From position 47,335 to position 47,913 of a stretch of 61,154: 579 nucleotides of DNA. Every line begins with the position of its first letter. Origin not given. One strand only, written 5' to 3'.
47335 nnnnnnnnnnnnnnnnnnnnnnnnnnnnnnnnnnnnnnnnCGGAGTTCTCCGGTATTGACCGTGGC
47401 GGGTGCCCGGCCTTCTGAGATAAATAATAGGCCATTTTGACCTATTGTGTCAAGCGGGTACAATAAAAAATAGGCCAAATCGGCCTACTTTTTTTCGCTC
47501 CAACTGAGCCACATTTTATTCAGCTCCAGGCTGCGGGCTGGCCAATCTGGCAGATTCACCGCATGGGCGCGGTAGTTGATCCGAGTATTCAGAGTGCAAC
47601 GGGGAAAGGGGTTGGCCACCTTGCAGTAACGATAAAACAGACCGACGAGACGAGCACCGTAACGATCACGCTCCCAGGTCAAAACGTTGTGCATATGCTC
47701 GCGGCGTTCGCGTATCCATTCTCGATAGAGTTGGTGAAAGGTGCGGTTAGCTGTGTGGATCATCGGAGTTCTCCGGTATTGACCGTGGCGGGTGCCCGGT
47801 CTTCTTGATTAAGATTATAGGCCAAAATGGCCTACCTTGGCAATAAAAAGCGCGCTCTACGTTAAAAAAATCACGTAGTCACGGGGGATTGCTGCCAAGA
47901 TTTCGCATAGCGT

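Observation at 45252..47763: Putative leading-region island with an uncharacterised PRTase-fold protein coupled to small unknown ORFs next to KlcA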

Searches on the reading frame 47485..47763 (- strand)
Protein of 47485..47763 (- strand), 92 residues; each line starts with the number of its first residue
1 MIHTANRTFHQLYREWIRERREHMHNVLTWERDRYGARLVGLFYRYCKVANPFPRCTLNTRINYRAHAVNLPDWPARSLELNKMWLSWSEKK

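Call 4: search_protein_families(library=pfam, proteins=[window:47485-47763:-], max_evalue=0.1)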
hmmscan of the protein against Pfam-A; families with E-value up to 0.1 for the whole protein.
window:47485-47763:- (92 aa): 0 families

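Call 23: search_protein_families(library=ncbifam, proteins=[window:47485-47763:-], max_evalue=0.01)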
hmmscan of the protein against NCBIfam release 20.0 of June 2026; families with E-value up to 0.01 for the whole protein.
window:47485-47763:- (92 aa): 0 families

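Call 26: search_protein_families(library=padloc, proteins=[window:47485-47763:-], max_evalue=0.1)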
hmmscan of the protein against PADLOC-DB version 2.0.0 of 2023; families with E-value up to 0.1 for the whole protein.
window:47485-47763:- (92 aa): 0 families

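Call 62: search_dna_similar(query=window:47485-47763:-, collection=plasmids, mode=protein, max_rows=25, rows=spread, max_evalue=0.001)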
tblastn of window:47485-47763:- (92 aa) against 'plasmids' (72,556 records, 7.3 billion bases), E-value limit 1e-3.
Records with a match: 865; places in all: 893; records where one place covers at least 80% of the query: 851.
Best place of each record, by identity: >=99% 30; 95-99% 825; 90-95% 3; 80-90% 1; <60% 6.
By first word of the organism name: Klebsiella 612; Pseudomonas 49; Citrobacter 41; Escherichia 38; Aeromonas 37; Enterobacter 26; Serratia 19; Proteus 14; Raoultella 9; Morganella 6; and 8 more.
By predicted mobility (MOB-suite, as given by PLSDB): conjugative 355; mobilizable 321; non-mobilizable 189.
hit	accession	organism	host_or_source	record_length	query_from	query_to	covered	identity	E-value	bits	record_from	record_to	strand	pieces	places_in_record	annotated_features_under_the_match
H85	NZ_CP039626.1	Aeromonas caviae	sludge,cell culture,sludge from ...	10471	1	92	100%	100.0%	1e-56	193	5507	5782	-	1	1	hypothetical protein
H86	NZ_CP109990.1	Klebsiella pneumoniae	Homo sapiens,stool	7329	1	92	100%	98.9%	1e-55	191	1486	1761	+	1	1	hypothetical protein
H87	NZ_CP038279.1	Raoultella ornithinolytica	sediment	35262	1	92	100%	98.9%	1e-55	191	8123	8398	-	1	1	hypothetical protein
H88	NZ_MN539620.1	Citrobacter sp.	-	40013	1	92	100%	98.9%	1e-55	191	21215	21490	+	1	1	hypothetical protein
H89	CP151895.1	Pseudomonas aeruginosa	Homo sapiens,the general intensive care ...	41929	1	92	100%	98.9%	1e-55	191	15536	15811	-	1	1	none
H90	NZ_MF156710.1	Proteus mirabilis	-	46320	1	92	100%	98.9%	1e-55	191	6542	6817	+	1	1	hypothetical protein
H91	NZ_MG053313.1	Klebsiella pneumoniae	Homo sapiens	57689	1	92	100%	98.9%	1e-55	191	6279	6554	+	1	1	hypothetical protein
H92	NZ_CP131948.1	Klebsiella pneumoniae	Homo sapiens,urine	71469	1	92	100%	98.9%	1e-55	191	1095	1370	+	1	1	hypothetical protein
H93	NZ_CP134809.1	Klebsiella pneumoniae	Homo sapiens,culture,urine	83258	1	92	100%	98.9%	1e-55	191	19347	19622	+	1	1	hypothetical protein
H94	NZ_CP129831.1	Klebsiella pneumoniae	Homo sapiens,whole organism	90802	1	92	100%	98.9%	1e-55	191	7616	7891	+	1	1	hypothetical protein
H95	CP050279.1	Klebsiella pneumoniae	Homo sapiens,blood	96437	1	92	100%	98.9%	1e-55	191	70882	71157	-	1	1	hypothetical protein (x2)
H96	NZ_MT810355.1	Klebsiella pneumoniae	-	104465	1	92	100%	98.9%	1e-55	191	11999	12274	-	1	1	hypothetical protein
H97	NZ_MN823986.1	Klebsiella pneumoniae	-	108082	1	92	100%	98.9%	1e-55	191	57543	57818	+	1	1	hypothetical protein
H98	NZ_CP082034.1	Klebsiella pneumoniae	Homo sapiens,blood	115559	1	92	100%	98.9%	1e-55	191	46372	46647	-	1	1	hypothetical protein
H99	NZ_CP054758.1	Klebsiella pneumoniae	Homo sapiens,sputum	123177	1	92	100%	98.9%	1e-55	191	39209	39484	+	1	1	hypothetical protein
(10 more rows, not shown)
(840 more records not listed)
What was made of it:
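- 47485..47763 (-): orf02 (92 aa), first gene of the RA3 stability module; function unknown. It is almost confined to IncU-derived DNA (call 62).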
